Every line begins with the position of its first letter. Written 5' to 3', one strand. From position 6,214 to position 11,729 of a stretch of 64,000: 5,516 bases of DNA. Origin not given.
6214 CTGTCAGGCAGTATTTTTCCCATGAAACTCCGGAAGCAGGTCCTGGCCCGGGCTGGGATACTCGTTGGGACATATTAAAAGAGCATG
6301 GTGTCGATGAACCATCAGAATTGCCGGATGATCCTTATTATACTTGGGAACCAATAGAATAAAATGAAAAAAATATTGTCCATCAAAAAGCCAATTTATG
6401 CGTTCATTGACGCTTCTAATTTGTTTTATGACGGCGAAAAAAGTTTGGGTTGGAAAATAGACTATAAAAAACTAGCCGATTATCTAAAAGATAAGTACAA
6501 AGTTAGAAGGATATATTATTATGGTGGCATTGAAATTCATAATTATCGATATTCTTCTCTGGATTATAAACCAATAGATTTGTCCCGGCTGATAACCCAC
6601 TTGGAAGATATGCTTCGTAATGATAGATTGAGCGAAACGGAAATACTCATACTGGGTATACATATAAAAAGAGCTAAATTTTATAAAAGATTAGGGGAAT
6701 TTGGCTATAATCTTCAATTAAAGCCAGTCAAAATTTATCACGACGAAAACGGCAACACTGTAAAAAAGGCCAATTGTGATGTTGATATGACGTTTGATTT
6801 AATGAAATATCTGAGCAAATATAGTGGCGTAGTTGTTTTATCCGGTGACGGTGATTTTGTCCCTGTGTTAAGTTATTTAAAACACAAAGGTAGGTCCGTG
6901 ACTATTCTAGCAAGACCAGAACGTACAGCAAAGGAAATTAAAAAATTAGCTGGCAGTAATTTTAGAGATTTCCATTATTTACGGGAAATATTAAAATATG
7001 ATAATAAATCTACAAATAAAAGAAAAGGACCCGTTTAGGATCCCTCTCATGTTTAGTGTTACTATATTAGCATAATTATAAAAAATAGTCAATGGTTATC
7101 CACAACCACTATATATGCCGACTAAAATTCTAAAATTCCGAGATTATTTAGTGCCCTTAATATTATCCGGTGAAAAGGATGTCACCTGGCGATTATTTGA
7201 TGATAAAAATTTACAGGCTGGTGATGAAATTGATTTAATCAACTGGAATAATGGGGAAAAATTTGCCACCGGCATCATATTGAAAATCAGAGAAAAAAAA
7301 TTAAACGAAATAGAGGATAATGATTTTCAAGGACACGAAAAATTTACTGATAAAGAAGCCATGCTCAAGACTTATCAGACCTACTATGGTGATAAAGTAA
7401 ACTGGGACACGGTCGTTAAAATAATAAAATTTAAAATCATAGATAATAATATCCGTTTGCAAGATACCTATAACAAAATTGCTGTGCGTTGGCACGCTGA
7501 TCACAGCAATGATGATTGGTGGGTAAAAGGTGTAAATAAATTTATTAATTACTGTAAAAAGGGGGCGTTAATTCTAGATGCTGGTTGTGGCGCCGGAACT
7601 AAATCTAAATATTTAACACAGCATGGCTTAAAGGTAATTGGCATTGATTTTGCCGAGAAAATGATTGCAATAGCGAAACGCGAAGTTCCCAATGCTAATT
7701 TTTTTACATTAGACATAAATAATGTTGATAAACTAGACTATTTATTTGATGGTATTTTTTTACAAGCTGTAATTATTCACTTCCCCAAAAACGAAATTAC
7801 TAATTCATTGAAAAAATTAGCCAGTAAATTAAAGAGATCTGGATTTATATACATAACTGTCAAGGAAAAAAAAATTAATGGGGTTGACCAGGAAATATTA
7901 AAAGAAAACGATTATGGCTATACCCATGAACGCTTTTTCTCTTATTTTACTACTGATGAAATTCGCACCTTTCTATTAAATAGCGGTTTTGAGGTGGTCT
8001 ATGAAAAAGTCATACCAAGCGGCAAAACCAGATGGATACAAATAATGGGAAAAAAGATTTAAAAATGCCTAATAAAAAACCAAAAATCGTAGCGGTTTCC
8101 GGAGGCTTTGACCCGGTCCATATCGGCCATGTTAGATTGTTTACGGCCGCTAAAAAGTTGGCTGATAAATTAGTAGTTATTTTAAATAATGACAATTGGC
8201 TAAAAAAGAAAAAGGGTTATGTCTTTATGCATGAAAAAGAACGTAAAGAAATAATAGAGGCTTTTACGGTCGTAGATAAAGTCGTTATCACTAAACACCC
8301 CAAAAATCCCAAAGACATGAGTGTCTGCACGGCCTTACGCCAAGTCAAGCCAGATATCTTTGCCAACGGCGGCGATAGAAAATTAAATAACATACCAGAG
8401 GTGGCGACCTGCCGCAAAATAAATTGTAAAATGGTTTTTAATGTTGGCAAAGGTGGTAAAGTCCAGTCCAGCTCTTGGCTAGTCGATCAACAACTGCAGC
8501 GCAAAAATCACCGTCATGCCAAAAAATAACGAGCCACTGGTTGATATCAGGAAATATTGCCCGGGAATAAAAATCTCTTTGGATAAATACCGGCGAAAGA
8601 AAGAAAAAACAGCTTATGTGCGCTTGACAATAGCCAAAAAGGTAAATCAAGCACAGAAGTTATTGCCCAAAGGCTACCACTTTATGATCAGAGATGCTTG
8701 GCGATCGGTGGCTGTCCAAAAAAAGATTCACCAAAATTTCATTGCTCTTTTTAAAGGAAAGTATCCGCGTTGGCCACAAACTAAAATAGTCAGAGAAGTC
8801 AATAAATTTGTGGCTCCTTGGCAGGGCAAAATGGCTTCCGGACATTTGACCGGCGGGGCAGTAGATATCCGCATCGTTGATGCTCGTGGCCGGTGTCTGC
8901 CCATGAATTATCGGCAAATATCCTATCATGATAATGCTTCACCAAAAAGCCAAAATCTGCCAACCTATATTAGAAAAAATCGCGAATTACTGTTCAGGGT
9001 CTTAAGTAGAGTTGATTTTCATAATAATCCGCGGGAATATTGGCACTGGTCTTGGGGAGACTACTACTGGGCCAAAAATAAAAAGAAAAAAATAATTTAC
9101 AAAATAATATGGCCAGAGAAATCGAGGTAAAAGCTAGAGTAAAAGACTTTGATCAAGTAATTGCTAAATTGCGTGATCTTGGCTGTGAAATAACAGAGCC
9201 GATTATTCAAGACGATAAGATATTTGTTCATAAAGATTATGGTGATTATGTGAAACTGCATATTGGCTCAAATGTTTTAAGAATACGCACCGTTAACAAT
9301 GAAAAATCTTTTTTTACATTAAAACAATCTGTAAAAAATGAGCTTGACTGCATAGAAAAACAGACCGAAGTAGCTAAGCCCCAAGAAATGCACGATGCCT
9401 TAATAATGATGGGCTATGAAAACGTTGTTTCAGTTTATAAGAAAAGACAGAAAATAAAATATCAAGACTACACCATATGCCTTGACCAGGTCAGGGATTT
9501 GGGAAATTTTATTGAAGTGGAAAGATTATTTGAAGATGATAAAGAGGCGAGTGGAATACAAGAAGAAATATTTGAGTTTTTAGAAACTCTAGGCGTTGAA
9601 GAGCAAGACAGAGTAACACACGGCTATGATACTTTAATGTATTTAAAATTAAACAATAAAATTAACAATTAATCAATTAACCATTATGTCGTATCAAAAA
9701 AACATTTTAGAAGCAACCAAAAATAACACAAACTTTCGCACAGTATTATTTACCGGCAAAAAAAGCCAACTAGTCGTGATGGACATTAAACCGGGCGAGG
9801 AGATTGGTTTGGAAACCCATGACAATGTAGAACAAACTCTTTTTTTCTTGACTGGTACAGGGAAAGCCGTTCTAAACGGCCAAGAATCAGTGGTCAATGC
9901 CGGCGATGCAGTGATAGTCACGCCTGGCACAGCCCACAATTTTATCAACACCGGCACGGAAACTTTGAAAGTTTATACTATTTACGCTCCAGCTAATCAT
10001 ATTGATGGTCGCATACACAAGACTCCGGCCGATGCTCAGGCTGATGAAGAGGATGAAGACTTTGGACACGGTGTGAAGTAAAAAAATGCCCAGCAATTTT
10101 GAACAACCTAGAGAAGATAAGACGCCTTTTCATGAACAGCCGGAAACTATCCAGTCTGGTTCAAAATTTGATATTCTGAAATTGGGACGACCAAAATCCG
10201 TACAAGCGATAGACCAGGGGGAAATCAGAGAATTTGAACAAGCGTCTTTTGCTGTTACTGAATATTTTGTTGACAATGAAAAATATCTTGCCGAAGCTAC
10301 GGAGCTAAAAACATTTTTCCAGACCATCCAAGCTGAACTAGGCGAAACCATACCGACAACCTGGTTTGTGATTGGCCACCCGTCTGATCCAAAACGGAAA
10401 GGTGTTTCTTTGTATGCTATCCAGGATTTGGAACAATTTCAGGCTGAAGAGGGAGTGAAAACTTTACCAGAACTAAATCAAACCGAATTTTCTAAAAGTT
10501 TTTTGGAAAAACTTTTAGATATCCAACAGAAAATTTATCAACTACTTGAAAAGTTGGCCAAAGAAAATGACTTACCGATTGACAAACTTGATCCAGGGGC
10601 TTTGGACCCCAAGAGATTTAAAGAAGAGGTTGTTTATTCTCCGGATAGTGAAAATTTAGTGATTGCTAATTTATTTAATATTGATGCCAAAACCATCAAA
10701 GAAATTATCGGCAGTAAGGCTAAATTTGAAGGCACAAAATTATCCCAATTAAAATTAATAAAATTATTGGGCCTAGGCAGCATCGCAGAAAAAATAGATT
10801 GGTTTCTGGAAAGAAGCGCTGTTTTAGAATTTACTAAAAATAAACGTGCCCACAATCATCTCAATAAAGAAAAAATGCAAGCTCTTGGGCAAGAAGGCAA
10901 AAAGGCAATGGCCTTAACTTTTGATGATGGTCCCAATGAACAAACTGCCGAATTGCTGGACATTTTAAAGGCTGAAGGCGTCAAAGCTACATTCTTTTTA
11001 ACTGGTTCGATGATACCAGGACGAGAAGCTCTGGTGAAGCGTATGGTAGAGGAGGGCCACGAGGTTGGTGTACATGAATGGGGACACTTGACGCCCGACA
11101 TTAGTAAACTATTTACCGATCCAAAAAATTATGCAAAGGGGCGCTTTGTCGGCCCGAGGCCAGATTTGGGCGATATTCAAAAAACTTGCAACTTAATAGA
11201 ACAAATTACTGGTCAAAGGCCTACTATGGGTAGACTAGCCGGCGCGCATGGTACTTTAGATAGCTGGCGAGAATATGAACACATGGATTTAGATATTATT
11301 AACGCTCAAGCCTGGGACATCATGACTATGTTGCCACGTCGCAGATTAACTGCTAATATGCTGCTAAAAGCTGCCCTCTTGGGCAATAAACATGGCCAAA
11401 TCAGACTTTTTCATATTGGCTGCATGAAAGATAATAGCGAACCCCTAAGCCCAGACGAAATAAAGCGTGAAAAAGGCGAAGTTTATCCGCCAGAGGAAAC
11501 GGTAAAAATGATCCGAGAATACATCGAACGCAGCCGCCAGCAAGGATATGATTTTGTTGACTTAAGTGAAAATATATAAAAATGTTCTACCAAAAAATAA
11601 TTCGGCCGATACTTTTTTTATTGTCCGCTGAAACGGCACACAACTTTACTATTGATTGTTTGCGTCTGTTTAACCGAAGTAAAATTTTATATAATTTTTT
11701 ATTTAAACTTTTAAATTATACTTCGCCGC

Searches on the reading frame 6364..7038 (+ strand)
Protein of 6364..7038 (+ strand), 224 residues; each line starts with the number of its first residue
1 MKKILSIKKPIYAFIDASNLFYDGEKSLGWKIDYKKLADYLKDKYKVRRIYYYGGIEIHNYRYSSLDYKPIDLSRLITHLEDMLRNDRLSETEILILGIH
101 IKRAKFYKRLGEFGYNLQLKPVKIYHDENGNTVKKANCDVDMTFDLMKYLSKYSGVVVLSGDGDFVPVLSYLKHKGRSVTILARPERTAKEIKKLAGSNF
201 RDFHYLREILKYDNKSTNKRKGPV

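Call 75: search_protein_families(library=pfam, proteins=[window:6364-7038:+], max_evalue=0.0001)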
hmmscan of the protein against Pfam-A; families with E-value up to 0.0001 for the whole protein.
window:6364-7038:+ (224 aa): 1 family
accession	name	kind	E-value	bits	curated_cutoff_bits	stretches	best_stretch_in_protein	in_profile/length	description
PF01936.24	NYN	-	9.6e-23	81.7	24.2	1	12-196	3-138/145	NYN domain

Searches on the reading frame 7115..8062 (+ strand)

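Call 75: search_protein_families(library=pfam, proteins=[window:7115-8062:+], max_evalue=0.0001)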
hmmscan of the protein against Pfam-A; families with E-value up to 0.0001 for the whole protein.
window:7115-8062:+ (315 aa): 9 families
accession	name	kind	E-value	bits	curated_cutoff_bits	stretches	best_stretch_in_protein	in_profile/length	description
PF13649.12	Methyltransf_25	-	8.3e-16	58.9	27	1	153-243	1-97/97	Methyltransferase domain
PF13489.12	Methyltransf_23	-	2e-14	54.1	27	1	136-296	9-163/164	Methyltransferase domain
PF08241.18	Methyltransf_11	-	2.3e-13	51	21.2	1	154-247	1-95/95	Methyltransferase domain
PF13847.12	Methyltransf_31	-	1.8e-10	41.1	27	1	148-248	2-110/145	Methyltransferase domain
PF08242.18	Methyltransf_12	-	8.7e-09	36.4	30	1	154-244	1-97/98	Methyltransferase domain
PF04266.20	ASCH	-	5.5e-07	30.7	21.2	1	6-109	1-102/103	ASCH domain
PF03848.20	TehB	-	7.2e-06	26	20.4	1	144-247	29-132/193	Tellurite resistance protein TehB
PF05891.18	Methyltransf_PK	-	4.7e-05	23.5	27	1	148-270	54-179/218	AdoMet dependent proline di-methyltransferase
PF05724.17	TPMT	-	7.5e-05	22.9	26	0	124-186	15-74/218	Thiopurine S-methyltransferase (TPMT)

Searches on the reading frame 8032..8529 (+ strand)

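Call 75: search_protein_families(library=pfam, proteins=[window:8032-8529:+], max_evalue=0.0001)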
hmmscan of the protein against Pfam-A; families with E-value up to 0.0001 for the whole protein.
window:8032-8529:+ (165 aa): 1 family
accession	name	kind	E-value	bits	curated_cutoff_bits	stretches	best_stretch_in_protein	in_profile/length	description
PF01467.32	CTP_transf_like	-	6.5e-14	52.7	21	1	23-133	3-110/133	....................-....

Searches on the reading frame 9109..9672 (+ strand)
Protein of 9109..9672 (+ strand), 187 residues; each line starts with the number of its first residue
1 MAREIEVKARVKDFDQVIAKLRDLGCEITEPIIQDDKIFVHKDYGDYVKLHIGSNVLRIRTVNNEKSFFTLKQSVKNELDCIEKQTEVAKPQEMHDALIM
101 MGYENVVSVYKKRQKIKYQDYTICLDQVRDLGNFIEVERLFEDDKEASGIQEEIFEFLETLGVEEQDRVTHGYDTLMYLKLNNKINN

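Call 75: search_protein_families(library=pfam, proteins=[window:9109-9672:+], max_evalue=0.0001)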
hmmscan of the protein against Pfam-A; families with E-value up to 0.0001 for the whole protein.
window:9109-9672:+ (187 aa): 1 family
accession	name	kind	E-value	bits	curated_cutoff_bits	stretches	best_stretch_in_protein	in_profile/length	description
PF01928.26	CYTH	-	3.4e-19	69.8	23.2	1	3-173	2-179/179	CYTH domain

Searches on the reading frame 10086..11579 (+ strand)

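Call 75: search_protein_families(library=pfam, proteins=[window:10086-11579:+], max_evalue=0.0001)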
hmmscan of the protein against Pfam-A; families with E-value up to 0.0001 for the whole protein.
window:10086-11579:+ (497 aa): 1 family
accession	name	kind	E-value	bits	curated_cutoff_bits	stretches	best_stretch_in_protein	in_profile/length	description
PF01522.26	Polysacc_deac_1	-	2.9e-24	85.8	23.1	1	270-400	4-119/124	Polysaccharide deacetylase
